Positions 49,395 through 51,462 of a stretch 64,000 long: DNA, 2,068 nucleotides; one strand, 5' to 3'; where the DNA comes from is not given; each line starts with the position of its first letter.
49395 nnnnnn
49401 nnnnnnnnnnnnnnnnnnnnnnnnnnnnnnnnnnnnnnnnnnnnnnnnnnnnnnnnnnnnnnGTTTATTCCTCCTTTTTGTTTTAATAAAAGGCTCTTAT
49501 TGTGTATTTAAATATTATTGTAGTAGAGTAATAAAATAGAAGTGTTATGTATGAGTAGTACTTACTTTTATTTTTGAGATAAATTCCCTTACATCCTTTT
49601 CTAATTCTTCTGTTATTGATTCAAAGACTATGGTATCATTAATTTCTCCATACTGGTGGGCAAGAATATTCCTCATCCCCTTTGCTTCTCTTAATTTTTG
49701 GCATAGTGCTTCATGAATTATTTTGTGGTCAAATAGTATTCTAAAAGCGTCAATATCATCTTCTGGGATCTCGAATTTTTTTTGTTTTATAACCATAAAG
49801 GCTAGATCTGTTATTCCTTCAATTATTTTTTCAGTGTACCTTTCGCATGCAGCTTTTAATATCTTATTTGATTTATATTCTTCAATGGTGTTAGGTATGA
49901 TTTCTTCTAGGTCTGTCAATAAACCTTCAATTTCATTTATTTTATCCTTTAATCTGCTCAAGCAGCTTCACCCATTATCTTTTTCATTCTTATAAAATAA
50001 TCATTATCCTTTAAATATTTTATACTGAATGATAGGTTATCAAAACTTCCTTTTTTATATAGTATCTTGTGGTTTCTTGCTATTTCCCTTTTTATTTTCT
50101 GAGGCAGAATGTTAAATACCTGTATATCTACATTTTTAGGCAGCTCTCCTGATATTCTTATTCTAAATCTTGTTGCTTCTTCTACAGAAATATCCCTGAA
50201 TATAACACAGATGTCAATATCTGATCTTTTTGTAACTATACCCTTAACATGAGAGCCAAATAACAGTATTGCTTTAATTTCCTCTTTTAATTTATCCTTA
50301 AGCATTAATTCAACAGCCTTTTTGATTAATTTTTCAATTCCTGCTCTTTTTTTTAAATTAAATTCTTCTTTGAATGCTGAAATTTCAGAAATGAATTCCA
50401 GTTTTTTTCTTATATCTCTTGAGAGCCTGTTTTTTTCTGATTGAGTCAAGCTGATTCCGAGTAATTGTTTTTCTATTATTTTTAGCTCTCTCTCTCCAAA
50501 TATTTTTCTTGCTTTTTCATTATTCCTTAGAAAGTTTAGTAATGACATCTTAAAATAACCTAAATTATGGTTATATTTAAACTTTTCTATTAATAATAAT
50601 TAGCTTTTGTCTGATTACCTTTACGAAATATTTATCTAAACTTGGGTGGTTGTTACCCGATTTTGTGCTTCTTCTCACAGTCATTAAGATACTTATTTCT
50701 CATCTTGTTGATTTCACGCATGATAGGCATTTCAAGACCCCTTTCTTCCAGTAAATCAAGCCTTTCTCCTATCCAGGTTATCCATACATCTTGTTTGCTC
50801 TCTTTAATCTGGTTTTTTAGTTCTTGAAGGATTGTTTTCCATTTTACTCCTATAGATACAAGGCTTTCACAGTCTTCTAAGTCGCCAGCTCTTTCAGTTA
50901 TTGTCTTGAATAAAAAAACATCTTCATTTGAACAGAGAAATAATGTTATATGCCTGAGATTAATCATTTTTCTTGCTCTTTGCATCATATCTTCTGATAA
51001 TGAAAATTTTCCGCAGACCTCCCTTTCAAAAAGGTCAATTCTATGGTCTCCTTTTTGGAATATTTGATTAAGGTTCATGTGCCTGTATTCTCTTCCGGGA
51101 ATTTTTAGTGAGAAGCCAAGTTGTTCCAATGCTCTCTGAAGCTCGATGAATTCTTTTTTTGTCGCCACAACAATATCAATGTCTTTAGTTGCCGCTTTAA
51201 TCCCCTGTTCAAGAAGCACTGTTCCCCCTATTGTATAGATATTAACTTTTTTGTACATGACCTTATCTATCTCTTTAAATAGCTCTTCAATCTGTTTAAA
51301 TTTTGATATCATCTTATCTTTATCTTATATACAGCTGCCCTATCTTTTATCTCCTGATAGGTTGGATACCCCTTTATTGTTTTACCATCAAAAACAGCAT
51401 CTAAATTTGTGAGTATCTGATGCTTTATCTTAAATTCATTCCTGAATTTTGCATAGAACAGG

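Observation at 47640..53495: Toxin-antitoxin / defence-like island: RHH, AAA ATPase plus partner, HEPN-MNT, AbiEi/Eii-like pair, HipA-like mini-kinase, HAD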

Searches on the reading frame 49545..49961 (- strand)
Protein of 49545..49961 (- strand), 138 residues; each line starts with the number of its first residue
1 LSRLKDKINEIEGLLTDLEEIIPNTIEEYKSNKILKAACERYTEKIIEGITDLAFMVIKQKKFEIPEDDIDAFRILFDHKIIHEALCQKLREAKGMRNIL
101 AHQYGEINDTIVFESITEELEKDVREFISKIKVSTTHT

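Call 3: search_protein_families(library=pfam, proteins=[window:49545-49961:-], max_evalue=0.1)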
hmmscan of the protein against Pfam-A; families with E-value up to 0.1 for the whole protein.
window:49545-49961:- (138 aa): 3 families
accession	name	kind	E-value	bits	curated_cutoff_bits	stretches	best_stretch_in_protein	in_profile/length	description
PF01934.22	HepT-like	-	2.2e-27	95.6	23.5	1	14-131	4-120/120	Ribonuclease HepT-like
PF08780.16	NTase_sub_bind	-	0.053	14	31.8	0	70-131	65-124/126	Nucleotidyltransferase substrate binding protein like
PF03148.19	Tektin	-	0.059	12.6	34.3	0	82-136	245-300/383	Tektin family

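Call 4: search_protein_families(library=padloc, proteins=[window:49545-49961:-], max_evalue=0.1)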
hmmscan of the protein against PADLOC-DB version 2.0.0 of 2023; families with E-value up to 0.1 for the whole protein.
window:49545-49961:- (138 aa): 0 families

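Call 5: search_protein_families(library=ncbifam, proteins=[window:49545-49961:-], max_evalue=0.1)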
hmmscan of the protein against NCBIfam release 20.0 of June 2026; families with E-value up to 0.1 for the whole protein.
window:49545-49961:- (138 aa): 1 family
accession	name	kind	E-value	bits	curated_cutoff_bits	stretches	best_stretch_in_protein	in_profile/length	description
NF047751.1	HepT_toxin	equivalog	3.9e-27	94.5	60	1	7-121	1-115/120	type VII toxin-antitoxin system HepT family RNase toxin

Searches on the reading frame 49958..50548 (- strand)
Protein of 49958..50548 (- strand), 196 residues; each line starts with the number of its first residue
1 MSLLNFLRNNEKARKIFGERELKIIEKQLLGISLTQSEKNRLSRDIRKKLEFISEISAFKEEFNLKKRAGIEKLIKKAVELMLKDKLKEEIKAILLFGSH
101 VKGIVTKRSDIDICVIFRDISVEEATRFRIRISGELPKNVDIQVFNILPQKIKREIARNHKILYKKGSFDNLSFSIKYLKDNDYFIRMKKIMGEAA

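Call 3: search_protein_families(library=pfam, proteins=[window:49958-50548:-], max_evalue=0.1)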
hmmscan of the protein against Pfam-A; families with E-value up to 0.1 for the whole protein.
window:49958-50548:- (196 aa): 3 families
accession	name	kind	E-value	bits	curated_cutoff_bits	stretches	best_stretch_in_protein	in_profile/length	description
PF18765.7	Polbeta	-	6.9e-15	55.4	26.9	1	88-166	10-90/93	Polymerase beta, Nucleotidyltransferase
PF01909.29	NTP_transf_2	-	5.8e-10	39.9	21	1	83-161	8-91/93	Nucleotidyltransferase domain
PF22600.2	MTPAP-like_central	-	1.1e-06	29.3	27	1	73-122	23-70/139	Poly(A) RNA polymerase, mitochondrial-like, central palm domain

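Call 4: search_protein_families(library=padloc, proteins=[window:49958-50548:-], max_evalue=0.1)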
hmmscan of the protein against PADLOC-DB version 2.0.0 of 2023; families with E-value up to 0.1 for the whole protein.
window:49958-50548:- (196 aa): 12 families
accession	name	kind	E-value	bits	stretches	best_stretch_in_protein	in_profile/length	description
PDLC04906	PDC-S09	-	2.8e-10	38.4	1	91-159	24-94/98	-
PDLC04903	PDC-S09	-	1.3e-08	33.2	1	75-124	10-58/108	-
PDLC04904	PDC-S09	-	3.3e-08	31.7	1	72-159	6-94/104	-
PDLC04368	PDC-M05A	-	9e-08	30.2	1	65-146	86-162/201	-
PDLC04905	PDC-S09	-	2.1e-07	29.2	1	90-164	20-99/101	-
PDLC04902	PDC-S09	-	2.3e-06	25.8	1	88-161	18-93/97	-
PDLC04907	PDC-S09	-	2.6e-05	22.3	1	71-120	6-56/114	-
PDLC04369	PDC-M05A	-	0.00032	18.4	1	74-121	84-133/201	-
PDLC04372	PDC-M05A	-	0.00051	18.3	1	63-142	52-127/167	-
PDLC00769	Cyclase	-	0.0016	15.9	1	68-124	21-81/261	oligonucleotide-cyclase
PDLC00801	Cyclase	-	0.0023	15.1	1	70-124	26-79/295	oligonucleotide-cyclase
PDLC01518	Cas8b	-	0.018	13.2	0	43-89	59-102/134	CAS-I-B; effector_LS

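Call 5: search_protein_families(library=ncbifam, proteins=[window:49958-50548:-], max_evalue=0.1)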
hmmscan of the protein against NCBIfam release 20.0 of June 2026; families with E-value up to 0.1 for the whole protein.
window:49958-50548:- (196 aa): 12 families
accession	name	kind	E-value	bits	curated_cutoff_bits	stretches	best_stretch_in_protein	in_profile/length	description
NF047752.1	MntA_antitoxin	equivalog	1.3e-16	60.4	60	1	88-182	4-99/106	type VII toxin-antitoxin system MntA family adenylyltransferase antitoxin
NF012212.1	ANT_9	subfamily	1e-05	25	340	1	75-124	6-54/249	aminoglycoside nucleotidyltransferase ANT(9)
NF010309.0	PRK13746.1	subfamily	3.9e-05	23.1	193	1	70-127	8-63/263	aminoglycoside adenylyltransferase family protein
NF012157.0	ANT_3pp_I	equivalog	0.0015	17.9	375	1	77-127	9-57/256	AadA family aminoglycoside 3''-O-nucleotidyltransferase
NF045909.1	ANT_9_Ic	equivalog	0.0041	16.4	505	1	76-127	13-64/259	aminoglycoside nucleotidyltransferase ANT(9)-Ic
NF033061.1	ANT_4p_I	equivalog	0.0053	16.4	350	1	77-151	16-89/253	ANT(4')-I family aminoglycoside nucleotidyltransferase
NF053581.1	ANT_3pp_Ic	exception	0.0055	16.3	545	1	75-118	13-55/265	aminoglycoside nucleotidyltransferase ANT(3'')-Ic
NF033220.1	ANT_3pp_II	equivalog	0.0091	15.4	400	1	78-119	9-50/258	ANT(3'')-II family aminoglycoside nucleotidyltransferase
NF051468.1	ANT_AadA37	exception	0.014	14.4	550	1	78-116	18-56/265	ANT(3'')-I family aminoglycoside nucleotidyltransferase AadA37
NF045972.1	ANT_3pp_I_Serra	equivalog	0.017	14.9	500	1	73-127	10-62/261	ANT(3'')-I family aminoglycoside adenylyltransferase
NF028535.0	ANT_4p_II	subfamily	0.042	13.1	350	1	85-126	10-54/251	ANT(4')-II family aminoglycoside nucleotidyltransferase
NF000684.0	PRK00034.3-4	equivalog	0.053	13.8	97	1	27-58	14-45/97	Asp-tRNA(Asn) amidotransferase subunit GatC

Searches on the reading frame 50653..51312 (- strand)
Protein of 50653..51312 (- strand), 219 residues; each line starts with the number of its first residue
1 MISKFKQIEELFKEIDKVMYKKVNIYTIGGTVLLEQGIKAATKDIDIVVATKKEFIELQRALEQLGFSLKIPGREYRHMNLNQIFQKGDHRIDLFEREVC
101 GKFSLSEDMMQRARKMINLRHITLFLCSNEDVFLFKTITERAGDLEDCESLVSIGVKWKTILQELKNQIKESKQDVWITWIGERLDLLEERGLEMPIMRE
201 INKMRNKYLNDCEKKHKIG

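Call 3: search_protein_families(library=pfam, proteins=[window:50653-51312:-], max_evalue=0.1)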
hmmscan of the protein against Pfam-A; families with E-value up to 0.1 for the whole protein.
window:50653-51312:- (219 aa): 3 families
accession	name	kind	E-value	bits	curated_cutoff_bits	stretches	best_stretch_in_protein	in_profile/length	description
PF19502.5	DUF6036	-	1.8e-08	34.8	23.6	1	8-157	3-125/164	Nucleotidyltransferase of unknown function (DUF6036)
PF04229.20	GrpB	-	0.003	18.2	25.5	1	8-88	15-87/159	GrpB protein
PF09970.15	DUF2204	-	0.0034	17.5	20.3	1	11-167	5-146/181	Nucleotidyl transferase of unknown function (DUF2204)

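Call 4: search_protein_families(library=padloc, proteins=[window:50653-51312:-], max_evalue=0.1)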
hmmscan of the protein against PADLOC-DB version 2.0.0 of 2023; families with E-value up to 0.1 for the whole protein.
window:50653-51312:- (219 aa): 0 families

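Call 5: search_protein_families(library=ncbifam, proteins=[window:50653-51312:-], max_evalue=0.1)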
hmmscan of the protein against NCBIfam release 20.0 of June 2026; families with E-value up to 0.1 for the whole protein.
window:50653-51312:- (219 aa): 0 families

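Call 54: search_solved_structures(query=A4, max_evalue=10, show_alignments=2)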
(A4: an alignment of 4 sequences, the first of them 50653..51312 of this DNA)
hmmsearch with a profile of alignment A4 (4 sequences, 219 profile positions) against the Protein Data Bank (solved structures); distinct sequences matched with E-value up to 10: 0.

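Call 83: search_protein_families(library=phrogs, proteins=[window:50653-51312:-], max_evalue=0.01)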
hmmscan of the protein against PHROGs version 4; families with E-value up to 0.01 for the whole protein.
window:50653-51312:- (219 aa): 0 families
